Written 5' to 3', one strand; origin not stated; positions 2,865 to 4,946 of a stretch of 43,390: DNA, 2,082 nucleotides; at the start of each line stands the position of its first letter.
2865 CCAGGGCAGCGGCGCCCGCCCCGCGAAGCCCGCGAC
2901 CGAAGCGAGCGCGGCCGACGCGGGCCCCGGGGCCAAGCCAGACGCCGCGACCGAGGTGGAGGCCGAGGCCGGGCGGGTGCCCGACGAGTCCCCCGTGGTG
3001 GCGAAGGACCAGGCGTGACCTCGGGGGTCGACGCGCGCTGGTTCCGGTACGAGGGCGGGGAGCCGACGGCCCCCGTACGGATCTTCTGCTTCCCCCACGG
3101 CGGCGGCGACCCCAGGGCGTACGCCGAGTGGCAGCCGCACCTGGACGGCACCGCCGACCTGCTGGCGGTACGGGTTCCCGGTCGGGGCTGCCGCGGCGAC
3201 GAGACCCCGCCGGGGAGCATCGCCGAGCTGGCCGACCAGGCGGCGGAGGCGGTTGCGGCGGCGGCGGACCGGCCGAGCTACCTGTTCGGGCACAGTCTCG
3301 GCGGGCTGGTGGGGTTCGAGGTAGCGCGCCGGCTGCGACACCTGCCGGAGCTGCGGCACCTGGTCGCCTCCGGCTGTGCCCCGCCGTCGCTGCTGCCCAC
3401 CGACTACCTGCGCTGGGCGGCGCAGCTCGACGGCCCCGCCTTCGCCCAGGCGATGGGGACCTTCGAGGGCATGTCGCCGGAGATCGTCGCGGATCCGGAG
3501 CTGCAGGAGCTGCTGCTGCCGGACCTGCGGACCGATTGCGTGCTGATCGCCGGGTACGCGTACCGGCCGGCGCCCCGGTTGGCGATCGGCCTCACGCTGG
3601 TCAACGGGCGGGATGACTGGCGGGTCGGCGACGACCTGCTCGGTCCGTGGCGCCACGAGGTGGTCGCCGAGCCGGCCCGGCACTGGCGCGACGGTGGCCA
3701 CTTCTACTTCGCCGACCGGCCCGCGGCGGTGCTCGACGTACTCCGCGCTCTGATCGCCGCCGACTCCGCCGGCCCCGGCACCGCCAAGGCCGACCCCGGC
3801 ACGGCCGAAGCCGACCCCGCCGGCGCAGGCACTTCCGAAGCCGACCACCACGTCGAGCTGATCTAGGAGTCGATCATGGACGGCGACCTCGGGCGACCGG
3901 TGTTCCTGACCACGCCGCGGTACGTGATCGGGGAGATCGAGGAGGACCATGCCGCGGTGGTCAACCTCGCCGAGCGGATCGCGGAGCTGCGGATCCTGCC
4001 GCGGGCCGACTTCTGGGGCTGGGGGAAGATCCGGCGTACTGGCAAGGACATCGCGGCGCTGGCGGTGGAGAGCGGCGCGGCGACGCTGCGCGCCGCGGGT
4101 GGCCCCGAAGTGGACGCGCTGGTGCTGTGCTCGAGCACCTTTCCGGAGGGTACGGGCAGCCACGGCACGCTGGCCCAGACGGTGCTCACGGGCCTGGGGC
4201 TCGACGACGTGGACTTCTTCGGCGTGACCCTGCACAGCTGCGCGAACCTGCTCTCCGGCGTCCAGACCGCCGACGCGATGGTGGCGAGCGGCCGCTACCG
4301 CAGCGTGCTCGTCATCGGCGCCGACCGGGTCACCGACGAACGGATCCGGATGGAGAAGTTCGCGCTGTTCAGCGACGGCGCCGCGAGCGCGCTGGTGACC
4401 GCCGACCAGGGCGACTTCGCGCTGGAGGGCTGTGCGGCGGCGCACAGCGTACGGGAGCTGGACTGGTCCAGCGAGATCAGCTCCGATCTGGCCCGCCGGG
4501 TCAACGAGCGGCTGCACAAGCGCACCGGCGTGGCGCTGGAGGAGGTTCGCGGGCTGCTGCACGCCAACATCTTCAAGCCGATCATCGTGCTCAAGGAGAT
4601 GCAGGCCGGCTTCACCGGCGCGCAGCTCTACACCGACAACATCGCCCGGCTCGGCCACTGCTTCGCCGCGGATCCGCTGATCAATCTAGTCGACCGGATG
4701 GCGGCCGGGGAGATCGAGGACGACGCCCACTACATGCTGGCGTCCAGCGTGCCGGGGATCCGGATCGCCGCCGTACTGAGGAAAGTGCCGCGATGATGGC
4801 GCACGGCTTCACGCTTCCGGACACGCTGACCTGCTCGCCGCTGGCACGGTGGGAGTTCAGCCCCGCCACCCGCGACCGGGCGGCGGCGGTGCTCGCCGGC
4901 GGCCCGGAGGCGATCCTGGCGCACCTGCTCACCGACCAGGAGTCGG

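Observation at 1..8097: Compact divergent biosynthetic locus: discrete ACP/KS/KS-like genes facing an exporter-TE-KASIII-like-tandem HDO-ACAD operon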

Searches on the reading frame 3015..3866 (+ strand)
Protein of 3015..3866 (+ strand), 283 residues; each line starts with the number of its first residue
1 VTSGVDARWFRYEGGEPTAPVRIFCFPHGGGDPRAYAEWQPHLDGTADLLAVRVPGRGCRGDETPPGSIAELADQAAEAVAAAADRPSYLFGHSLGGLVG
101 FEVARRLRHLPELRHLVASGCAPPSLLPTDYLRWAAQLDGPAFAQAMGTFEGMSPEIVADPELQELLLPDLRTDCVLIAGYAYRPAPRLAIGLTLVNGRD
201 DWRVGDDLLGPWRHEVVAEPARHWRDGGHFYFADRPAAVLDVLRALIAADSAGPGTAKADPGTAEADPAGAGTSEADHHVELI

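Call 6: search_protein_families(library=pfam, proteins=[window:3015-3866:+], max_evalue=0.01)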
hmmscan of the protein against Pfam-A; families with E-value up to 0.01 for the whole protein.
window:3015-3866:+ (283 aa): 4 families
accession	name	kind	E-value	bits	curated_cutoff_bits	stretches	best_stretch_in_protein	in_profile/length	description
PF00975.26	Thioesterase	-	1.6e-38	133.6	26.4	1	22-244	2-223/226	Thioesterase domain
PF12697.13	Abhydrolase_6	-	1.7e-11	45.7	26.3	1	28-241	5-216/217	Alpha/beta hydrolase family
PF00561.26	Abhydrolase_1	-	2.7e-05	24.4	25.8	1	24-138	3-120/245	alpha/beta hydrolase fold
PF12146.15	Hydrolase_4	-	0.00041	20.1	27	1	75-145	65-136/239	Serine aminopeptidase, S33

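Call 7: search_protein_families(library=ncbifam, proteins=[window:3015-3866:+], max_evalue=0.01)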
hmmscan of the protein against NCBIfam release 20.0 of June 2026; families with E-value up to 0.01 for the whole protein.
window:3015-3866:+ (283 aa): 8 families
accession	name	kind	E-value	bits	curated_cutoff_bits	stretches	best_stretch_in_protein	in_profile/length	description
NF051488.1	bifunc_PcaDC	exception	1.8e-07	30.6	390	1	29-255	21-255/375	bifunctional 3-oxoadipate enol-lactonase/4-carboxymuconolactone decarboxylase PcaDC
NF011457.0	PRK14875.1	equivalog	2e-07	30.3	307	1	28-106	139-218/372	acetoin dehydrogenase dihydrolipoyllysine-residue acetyltransferase subunit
TIGR01738.1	bioH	equivalog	1e-06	28.6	206.95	1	34-122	18-99/245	pimeloyl-ACP methyl ester esterase BioH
TIGR02427.1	protocat_pcaD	equivalog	5.5e-05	22.7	255.85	1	10-119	4-110/251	3-oxoadipate enol-lactonase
NF051487.1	bifunc_PcaCD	exception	0.00037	19.7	430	1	53-118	205-268/413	bifunctional 4-carboxymuconolactone decarboxylase/3-oxoadipate enol-lactonase PcaCD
TIGR03695.1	menH_SHCHC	equivalog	0.00066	19.2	208.55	1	31-122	13-105/252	2-succinyl-6-hydroxy-2,4-cyclohexadiene-1-carboxylate synthase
TIGR03056.1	bchO_mg_che_rel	equivalog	0.0061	15.6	172.55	0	8-107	17-116/278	alpha/beta fold hydrolase BchO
TIGR03611.1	RutD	equivalog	0.0077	15.6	238.5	0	65-107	58-101/258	pyrimidine utilization protein D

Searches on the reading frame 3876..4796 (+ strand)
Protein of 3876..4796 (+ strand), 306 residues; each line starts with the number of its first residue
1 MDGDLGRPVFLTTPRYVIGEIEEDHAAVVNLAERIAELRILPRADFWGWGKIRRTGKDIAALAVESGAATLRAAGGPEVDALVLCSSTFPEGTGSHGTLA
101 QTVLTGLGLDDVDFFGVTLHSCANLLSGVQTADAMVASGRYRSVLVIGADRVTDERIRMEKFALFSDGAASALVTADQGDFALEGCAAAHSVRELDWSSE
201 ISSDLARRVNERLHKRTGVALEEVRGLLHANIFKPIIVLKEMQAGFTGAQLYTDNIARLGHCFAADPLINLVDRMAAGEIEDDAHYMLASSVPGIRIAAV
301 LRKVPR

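Call 6: search_protein_families(library=pfam, proteins=[window:3876-4796:+], max_evalue=0.01)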
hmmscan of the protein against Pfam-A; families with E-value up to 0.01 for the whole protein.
window:3876-4796:+ (306 aa): 2 families
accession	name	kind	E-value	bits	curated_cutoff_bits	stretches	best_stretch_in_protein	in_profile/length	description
PF08545.16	ACP_syn_III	-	2.8e-10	40.4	24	1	121-178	6-65/80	3-Oxoacyl-[acyl-carrier-protein (ACP)] synthase III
PF08541.16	ACP_syn_III_C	-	0.0021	18.6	26.6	1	243-301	30-87/90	3-Oxoacyl-[acyl-carrier-protein (ACP)] synthase III C terminal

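Call 7: search_protein_families(library=ncbifam, proteins=[window:3876-4796:+], max_evalue=0.01)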
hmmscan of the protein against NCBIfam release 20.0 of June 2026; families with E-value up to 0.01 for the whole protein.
window:3876-4796:+ (306 aa): 5 families
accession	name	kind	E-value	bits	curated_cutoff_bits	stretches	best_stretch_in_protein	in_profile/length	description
NF006829.0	PRK09352.1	subfamily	2e-11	43.5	249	1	53-180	47-174/322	beta-ketoacyl-ACP synthase 3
TIGR00747.1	fabH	subfamily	2e-10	40.3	292.1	1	61-179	53-171/322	beta-ketoacyl-ACP synthase III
NF005541.0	PRK07204.1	equivalog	6.4e-05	22.5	402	1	77-178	72-173/329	beta-ketoacyl-ACP synthase III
NF004715.0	PRK06059.1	equivalog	0.0028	16.7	424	1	48-152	15-115/399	lipid-transfer protein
NF004720.0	PRK06064.1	subfamily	0.0045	15.8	420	1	55-156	18-119/389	thiolase domain-containing protein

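Call 22: search_solved_structures(query=window:3876-4796:+, max_evalue=0.1)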
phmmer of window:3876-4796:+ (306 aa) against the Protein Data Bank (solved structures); distinct sequences matched with E-value up to 0.1: 38.
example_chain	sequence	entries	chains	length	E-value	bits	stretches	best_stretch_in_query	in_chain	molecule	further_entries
4ewp_A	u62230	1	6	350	6.4e-08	35.4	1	59-177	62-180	3-oxoacyl-[acyl-carrier-protein] synthase 3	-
2ebd_A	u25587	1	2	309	4.8e-07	32.6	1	53-195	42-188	3-oxoacyl-[acyl-carrier-protein] synthase 3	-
4v2p_A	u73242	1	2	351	3.6e-06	29.7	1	56-202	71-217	KETOSYNTHASE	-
4wzu_A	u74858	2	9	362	4.6e-06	29.4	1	57-182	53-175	3-oxoacyl-[acyl-carrier-protein] synthase 3 protein 2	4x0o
5bqs_A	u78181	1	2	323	1.4e-05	27.7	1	61-184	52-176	3-oxoacyl-[acyl-carrier-protein] synthase 3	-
8vd9_A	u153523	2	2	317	1.9e-05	27.3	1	88-284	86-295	Beta-ketoacyl-[acyl-carrier-protein] synthase III 1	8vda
4yuc_A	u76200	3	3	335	2.2e-05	27.1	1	62-202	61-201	CorB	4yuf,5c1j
4x9k_A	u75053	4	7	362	4.7e-05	26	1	58-182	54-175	3-oxoacyl-[acyl-carrier-protein] synthase 3 protein 2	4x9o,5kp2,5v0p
9vbo_E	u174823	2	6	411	4.9e-05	26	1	89-166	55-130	3-oxoacyl-[acyl-carrier-protein (ACP)] synthase III domain protein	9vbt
1zow_A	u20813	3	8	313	0.00014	24.5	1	57-174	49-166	3-oxoacyl-[acyl-carrier-protein] synthase III | 3-oxoacyl-[acyl-carrier-protein] synthase 3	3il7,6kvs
4ryb_A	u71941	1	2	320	0.00021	23.9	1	59-176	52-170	3-oxoacyl-[acyl-carrier-protein] synthase 3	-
6a9n_A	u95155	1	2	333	0.00046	22.8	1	59-177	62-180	3-oxoacyl-[acyl-carrier-protein] synthase 3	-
3il3_A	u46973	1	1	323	0.00053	22.6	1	57-180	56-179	3-oxoacyl-[acyl-carrier-protein] synthase 3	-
4dfe_A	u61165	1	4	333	0.00056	22.5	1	79-179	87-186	3-oxoacyl-[acyl-carrier-protein] synthase 3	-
9skh_A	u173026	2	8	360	0.00074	22.1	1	55-177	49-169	2,4-diacetylphloroglucinol biosynthesis protein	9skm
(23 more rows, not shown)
